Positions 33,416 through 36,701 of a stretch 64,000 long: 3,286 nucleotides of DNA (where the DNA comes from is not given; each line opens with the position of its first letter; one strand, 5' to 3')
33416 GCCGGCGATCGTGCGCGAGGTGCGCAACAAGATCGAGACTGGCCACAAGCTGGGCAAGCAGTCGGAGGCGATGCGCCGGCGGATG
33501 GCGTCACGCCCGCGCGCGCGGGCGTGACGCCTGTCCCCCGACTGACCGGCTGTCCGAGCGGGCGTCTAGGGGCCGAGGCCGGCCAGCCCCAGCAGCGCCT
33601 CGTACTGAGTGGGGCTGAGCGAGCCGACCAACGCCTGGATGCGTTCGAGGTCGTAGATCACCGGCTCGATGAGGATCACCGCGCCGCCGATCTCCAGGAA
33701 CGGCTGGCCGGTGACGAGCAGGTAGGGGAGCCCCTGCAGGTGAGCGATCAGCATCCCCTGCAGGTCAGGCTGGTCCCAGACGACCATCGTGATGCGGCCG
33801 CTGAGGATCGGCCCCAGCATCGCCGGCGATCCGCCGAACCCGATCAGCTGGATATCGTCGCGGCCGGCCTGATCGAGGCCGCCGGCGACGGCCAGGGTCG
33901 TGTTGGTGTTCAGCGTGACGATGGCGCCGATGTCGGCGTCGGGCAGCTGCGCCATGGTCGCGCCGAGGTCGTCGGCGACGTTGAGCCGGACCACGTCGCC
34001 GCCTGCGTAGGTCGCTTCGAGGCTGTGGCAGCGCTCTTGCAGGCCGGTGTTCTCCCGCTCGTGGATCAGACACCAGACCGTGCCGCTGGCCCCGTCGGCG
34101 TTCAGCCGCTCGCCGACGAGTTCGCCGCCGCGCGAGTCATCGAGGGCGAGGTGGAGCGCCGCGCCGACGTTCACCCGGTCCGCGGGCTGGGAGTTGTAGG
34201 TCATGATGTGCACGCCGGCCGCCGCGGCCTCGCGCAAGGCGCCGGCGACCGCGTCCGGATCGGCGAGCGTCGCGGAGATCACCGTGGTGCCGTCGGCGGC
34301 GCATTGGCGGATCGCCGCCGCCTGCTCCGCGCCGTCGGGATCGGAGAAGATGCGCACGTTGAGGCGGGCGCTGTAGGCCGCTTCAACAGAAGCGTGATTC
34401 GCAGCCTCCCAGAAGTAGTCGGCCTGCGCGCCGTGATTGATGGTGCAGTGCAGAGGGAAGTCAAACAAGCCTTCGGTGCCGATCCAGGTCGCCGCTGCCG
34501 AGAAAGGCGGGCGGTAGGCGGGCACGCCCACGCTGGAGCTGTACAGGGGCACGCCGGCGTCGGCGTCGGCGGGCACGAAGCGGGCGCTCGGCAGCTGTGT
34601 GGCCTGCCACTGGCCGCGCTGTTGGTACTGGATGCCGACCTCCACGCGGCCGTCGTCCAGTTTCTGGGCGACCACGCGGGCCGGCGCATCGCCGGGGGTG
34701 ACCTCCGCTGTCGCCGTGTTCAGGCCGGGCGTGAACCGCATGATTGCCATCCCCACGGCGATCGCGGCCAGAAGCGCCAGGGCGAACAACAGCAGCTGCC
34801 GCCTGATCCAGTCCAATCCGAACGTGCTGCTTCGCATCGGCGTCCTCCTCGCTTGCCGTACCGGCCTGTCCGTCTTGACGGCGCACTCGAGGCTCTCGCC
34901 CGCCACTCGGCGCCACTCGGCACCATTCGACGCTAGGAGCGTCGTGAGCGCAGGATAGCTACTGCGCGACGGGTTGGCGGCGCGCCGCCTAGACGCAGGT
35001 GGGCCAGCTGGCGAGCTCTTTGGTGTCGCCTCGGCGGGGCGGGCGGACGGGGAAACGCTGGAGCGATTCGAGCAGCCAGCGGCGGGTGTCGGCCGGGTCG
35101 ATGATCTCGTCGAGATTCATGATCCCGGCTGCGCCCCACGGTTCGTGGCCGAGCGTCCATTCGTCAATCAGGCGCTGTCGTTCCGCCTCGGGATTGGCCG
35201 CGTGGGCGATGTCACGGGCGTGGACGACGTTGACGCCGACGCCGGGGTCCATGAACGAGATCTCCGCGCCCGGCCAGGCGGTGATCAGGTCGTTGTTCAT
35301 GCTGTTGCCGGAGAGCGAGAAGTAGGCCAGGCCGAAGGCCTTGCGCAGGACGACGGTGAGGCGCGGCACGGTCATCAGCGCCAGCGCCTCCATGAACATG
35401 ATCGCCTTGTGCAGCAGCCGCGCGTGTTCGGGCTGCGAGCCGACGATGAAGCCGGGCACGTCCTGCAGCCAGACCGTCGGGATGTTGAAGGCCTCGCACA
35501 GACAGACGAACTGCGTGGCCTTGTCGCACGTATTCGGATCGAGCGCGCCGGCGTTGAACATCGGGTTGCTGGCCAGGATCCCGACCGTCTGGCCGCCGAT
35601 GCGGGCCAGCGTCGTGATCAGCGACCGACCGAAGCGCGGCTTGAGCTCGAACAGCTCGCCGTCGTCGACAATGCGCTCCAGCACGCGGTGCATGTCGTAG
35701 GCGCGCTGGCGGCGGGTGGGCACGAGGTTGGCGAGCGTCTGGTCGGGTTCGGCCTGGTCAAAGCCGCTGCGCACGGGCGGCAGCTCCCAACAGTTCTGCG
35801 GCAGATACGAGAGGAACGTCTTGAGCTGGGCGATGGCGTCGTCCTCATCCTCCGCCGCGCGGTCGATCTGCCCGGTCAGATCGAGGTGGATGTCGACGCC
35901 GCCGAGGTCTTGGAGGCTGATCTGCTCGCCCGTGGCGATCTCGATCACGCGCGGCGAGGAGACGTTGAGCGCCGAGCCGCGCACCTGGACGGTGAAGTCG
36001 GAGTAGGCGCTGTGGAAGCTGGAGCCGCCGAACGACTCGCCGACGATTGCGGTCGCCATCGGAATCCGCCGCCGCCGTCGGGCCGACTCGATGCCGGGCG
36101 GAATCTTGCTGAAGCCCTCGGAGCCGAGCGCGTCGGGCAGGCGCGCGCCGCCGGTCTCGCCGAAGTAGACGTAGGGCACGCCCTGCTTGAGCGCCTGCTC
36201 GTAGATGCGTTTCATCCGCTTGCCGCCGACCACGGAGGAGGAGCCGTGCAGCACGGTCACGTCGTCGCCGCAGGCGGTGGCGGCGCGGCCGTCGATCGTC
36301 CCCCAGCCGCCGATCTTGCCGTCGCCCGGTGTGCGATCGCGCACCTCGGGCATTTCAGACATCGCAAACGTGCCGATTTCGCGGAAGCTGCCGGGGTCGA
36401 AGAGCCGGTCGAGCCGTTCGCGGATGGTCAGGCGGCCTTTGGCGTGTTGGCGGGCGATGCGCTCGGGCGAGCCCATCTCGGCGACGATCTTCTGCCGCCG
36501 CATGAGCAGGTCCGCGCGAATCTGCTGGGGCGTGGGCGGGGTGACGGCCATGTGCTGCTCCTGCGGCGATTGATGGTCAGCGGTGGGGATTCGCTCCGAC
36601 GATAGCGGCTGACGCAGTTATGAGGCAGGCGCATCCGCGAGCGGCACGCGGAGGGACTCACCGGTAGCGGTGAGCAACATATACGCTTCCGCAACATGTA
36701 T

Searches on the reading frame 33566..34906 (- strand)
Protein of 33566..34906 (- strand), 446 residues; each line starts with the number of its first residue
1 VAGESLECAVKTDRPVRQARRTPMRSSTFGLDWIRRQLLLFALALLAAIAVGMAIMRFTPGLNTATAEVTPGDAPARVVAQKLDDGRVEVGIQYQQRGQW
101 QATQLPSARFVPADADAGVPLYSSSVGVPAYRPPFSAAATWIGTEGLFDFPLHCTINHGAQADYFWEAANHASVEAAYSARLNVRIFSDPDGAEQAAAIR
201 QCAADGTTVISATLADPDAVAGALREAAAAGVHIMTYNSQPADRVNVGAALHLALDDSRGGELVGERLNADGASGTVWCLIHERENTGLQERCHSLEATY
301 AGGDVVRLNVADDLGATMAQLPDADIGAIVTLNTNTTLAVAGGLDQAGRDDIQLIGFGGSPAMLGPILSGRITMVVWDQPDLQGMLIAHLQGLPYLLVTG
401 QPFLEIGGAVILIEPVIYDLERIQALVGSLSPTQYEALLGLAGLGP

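Call 56: search_protein_families(library=pfam, proteins=[window:33566-34906:-], max_evalue=0.00001)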
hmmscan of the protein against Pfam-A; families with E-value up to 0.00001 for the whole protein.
window:33566-34906:- (446 aa): 1 family
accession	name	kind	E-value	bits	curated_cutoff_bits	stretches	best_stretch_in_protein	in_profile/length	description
PF13407.12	Peripla_BP_4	-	8.5e-22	78.4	35.1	1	158-387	6-246/258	Periplasmic binding protein domain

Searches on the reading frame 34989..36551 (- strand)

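Call 56: search_protein_families(library=pfam, proteins=[window:34989-36551:-], max_evalue=0.00001)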
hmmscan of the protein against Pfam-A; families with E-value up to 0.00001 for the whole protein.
window:34989-36551:- (520 aa): 1 family
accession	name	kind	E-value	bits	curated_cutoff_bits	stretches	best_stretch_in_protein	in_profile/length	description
PF01039.27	Carboxyl_trans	-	1.1e-109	367.7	22.3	1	34-496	1-474/493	Carboxyl transferase domain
